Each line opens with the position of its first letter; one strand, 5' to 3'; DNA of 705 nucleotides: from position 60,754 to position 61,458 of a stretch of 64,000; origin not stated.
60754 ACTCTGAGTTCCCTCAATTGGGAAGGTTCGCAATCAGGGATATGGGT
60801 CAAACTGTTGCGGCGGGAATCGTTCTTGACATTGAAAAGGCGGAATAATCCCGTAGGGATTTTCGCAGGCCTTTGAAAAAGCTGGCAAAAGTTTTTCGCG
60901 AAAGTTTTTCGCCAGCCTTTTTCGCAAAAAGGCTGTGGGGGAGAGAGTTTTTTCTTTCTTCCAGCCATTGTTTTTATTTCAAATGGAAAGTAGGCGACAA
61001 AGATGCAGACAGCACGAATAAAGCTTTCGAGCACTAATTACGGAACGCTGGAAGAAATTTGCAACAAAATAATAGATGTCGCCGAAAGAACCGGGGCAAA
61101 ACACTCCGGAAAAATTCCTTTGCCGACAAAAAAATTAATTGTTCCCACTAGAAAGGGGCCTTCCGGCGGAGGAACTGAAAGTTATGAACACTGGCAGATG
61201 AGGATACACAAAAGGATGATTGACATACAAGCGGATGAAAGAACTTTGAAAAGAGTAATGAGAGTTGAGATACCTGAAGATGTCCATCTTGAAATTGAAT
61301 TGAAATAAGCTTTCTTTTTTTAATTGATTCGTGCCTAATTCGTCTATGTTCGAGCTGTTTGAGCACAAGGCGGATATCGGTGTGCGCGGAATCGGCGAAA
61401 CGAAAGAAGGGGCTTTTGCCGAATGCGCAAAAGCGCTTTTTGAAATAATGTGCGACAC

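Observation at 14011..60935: Family of near-identical palindromic hairpin elements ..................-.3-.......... at 3' ends of unrelated genes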

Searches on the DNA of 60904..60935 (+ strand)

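Call 70: search_dna_similar(query=window:60904-60935:+, collection=phages, mode=distant, max_evalue=10, max_rows=15)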
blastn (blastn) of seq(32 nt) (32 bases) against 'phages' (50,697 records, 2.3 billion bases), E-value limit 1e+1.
Records with a match: 10; places in all: 10; records where one place covers at least 80% of the query: 0.
Best place of each record, by identity: >=99% 5; 95-99% 1; 90-95% 4.
By first word of the organism name: Caulobacter 4; Aeromonas 3; Moraxella 1; Streptococcus 1; Bacteriophage 1.
By host as written in the record: Caulobacter crescentus 4; Aeromonas salmonicida 2; Moraxella catarrhalis 1; Aeromonas salmonicida HER1098 1; Streptococcus cristatus DD08 1; - 1.
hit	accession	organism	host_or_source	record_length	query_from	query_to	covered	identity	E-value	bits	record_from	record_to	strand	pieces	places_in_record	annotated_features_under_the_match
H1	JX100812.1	Caulobacter virus Magneto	Caulobacter crescentus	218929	2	23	69%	90.9%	3e+0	32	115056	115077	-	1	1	hypothetical protein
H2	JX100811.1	Caulobacter virus Karma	Caulobacter crescentus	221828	2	23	69%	90.9%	3e+0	32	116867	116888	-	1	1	hypothetical protein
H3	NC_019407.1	Caulobacter virus Magneto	Caulobacter crescentus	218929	2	23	69%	90.9%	3e+0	32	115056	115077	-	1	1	hypothetical protein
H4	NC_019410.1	Caulobacter virus Karma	Caulobacter crescentus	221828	2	23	69%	90.9%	3e+0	32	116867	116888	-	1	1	hypothetical protein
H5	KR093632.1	Moraxella phage Mcat8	Moraxella catarrhalis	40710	1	20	63%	95.0%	3e+0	33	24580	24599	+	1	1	hypothetical protein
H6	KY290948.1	Aeromonas phage 44RR2.8t.2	Aeromonas salmonicida HER1098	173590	2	18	53%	100.0%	3e+0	32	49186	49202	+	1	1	NadM family nicotinamide-nucleotide adenylyltransferase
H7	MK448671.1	Streptococcus phage Javan115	Streptococcus cristatus DD08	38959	10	26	53%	100.0%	3e+0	32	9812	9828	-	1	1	hypothetical protein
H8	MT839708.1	Bacteriophage sp.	human fecal samples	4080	9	25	53%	100.0%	3e+0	32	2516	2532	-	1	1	record has no annotation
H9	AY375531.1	Aeromonas phage 44RR2.8t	Aeromonas salmonicida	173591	2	18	53%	100.0%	3e+0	32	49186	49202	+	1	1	hypothetical protein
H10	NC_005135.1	Aeromonas phage 44RR2.8t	Aeromonas salmonicida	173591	2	18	53%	100.0%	3e+0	32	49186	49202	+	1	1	cytidyltransferase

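Call 71: search_dna_similar(query=window:60904-60935:+, collection=plasmids, mode=distant, max_evalue=10, max_rows=15)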
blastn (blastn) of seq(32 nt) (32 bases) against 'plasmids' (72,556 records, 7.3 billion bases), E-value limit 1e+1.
Records with a match: 22; places in all: 22; records where one place covers at least 80% of the query: 2.
Best place of each record, by identity: >=99% 7; 95-99% 1; 90-95% 10; 80-90% 4.
By first word of the organism name: Mycetohabitans 3; Vibrio 3; Parageobacillus 2; Escherichia 2; Roseivivax 1; Pseudoalteromonas 1; Asticcacaulis 1; Agrobacterium 1; Fulvitalea 1; Helicobacter 1; and 6 more.
By predicted mobility (MOB-suite, as given by PLSDB): non-mobilizable 19; conjugative 2; mobilizable 1.
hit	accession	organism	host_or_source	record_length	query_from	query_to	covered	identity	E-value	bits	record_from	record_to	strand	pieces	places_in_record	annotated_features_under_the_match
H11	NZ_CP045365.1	Roseivivax sp. THAF40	pure culture,Surface of a polyethylene ...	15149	1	28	88%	85.7%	3e+0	34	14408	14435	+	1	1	BglII/BstYI family type II restriction endonuclease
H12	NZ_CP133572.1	Pseudoalteromonas sp. HL-AS2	sediment core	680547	6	31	81%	88.9%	9e+0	33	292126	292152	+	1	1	NAD(P)/FAD-dependent oxidoreductase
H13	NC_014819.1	Asticcacaulis excentricus CB 48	pond water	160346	3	26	75%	91.7%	7e-1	36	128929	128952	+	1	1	copper resistance protein B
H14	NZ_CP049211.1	Agrobacterium rubi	Raspberry,cell culture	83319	8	31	75%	91.7%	7e-1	36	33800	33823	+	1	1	repB: plasmid partitioning protein RepB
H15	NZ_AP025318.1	Fulvitalea axinellae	-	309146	5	29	78%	88.0%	9e+0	33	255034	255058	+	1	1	fucP: L-fucose:H+ symporter permease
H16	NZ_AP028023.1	Helicobacter sp. NHP21005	Felis catus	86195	1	25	78%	88.0%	9e+0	33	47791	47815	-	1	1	hypothetical protein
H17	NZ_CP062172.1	Mycetohabitans rhizoxinica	Rhizopus microsporus,bacterial ...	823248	10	32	72%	91.3%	3e+0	34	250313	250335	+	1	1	none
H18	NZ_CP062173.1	Mycetohabitans rhizoxinica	Rhizopus microsporus,bacterial ...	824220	10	32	72%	91.3%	3e+0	34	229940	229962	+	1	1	none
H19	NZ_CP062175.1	Mycetohabitans rhizoxinica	Rhizopus microsporus,bacterial culture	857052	10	32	72%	91.3%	3e+0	34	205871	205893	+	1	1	none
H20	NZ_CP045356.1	Vibrio sp. THAF64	pure culture,Surface of a sandy ...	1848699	11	32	69%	90.9%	9e+0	32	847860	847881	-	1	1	none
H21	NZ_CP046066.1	Vibrio sp. THAF191d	pure culture,Surface of a polyethylene ...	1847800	11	32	69%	90.9%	9e+0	32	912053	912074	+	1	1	none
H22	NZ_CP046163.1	Vibrio sp. THAF191c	pure culture,Surface of a polyethylene ...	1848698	11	32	69%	90.9%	9e+0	32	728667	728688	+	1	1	none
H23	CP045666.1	Enterobacteriaceae bacterium Kacie_13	Bacteria culture,Stream water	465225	9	30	69%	90.9%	9e+0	32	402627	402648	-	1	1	aminoimidazole riboside kinase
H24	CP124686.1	Paraclostridium bifermentans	Whole organism,peat soil sample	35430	1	22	69%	90.9%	9e+0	32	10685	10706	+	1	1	hypothetical protein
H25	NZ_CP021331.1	Maritalea myrionectae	pure culture,Lava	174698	5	24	63%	95.0%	9e+0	33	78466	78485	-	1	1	conjugal transfer protein TraF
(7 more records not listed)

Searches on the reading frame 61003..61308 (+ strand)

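Call 15: search_protein_families(library=pfam, proteins=[window:61003-61308:+])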
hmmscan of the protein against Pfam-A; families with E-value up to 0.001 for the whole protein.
window:61003-61308:+ (101 aa): 1 family
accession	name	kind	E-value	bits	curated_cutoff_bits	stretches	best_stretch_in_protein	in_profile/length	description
PF00338.27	Ribosomal_S10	-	3.7e-28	98.1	21.2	1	5-99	1-98/98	Ribosomal protein S10p/S20e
